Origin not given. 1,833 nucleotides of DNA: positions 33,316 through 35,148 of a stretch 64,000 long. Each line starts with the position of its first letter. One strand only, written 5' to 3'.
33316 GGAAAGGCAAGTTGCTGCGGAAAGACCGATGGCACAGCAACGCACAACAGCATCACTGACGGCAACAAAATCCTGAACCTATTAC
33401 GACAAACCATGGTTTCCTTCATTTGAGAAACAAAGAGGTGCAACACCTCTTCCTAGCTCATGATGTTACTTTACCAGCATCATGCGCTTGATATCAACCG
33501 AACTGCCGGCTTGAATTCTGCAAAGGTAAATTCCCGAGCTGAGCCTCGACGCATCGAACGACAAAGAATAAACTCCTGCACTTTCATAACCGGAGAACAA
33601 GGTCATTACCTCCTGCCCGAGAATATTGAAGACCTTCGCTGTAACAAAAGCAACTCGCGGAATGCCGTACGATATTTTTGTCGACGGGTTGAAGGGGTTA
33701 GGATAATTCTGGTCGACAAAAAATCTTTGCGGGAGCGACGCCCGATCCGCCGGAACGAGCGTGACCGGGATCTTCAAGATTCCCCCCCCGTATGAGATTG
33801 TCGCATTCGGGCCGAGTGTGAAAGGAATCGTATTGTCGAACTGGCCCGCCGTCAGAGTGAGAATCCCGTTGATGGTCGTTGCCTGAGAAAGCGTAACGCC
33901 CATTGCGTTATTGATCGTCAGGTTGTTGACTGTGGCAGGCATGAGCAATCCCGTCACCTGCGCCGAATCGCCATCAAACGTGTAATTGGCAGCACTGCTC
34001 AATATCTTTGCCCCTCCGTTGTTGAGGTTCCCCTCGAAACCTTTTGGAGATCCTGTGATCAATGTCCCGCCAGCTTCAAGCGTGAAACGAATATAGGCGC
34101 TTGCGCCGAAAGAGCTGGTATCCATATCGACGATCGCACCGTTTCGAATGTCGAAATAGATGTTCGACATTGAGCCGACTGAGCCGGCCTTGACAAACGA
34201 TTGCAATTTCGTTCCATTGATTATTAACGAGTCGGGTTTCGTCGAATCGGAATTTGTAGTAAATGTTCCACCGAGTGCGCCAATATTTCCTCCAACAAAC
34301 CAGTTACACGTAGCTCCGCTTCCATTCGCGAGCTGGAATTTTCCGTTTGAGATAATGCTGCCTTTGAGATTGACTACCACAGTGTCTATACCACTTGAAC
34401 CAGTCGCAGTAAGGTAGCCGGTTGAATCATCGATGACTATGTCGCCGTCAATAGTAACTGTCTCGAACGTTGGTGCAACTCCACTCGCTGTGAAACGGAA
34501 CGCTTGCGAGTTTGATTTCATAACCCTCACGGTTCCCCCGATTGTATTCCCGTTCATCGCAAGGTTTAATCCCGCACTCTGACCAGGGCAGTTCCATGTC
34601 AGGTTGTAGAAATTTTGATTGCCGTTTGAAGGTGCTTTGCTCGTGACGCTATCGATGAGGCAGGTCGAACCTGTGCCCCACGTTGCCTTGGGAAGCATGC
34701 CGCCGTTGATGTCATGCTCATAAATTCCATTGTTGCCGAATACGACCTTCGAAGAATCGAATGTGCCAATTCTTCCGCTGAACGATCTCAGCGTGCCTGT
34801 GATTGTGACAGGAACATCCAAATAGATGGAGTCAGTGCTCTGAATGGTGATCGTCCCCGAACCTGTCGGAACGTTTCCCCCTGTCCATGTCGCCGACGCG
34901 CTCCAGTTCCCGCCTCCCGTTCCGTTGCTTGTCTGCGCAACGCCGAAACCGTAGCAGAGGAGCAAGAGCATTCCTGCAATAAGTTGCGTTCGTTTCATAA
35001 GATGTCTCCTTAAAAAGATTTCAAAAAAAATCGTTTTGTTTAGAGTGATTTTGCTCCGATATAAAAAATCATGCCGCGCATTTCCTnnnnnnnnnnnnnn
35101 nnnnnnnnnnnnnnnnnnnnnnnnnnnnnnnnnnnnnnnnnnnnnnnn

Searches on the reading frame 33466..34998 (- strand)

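Call 18: search_protein_families(library=pfam, proteins=[window:33466-34998:-])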
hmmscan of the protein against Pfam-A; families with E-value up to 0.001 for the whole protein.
window:33466-34998:- (510 aa): 2 families
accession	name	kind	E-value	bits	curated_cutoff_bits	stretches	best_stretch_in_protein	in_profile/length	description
PF18962.6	Por_Secre_tail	-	1.1e-08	35.7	27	1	432-506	2-73/75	Secretion system C-terminal sorting domain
PF13860.13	FlgD_ig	-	0.00096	19.5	27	0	450-498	23-76/79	FlgD Ig-like domain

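Call 43: search_protein_families(library=ncbifam, proteins=[window:33466-34998:-])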
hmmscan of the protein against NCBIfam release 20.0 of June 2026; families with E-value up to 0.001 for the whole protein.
window:33466-34998:- (510 aa): 3 families
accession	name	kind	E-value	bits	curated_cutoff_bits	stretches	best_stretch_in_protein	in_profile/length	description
TIGR04183.1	Por_Secre_tail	domain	8.6e-10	38.5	23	1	432-507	2-70/72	T9SS type A sorting domain-containing protein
NF052323.1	T9SSA_dep_M6i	equivalog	4.3e-06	25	600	1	431-509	960-1037/1043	T9SS-dependent M6-like inactivated metalloprotease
NF038113.1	T9SSA_dep_M36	equivalog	2.1e-05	22.9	885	1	431-508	795-867/869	T9SS-dependent M36 family metallopeptidase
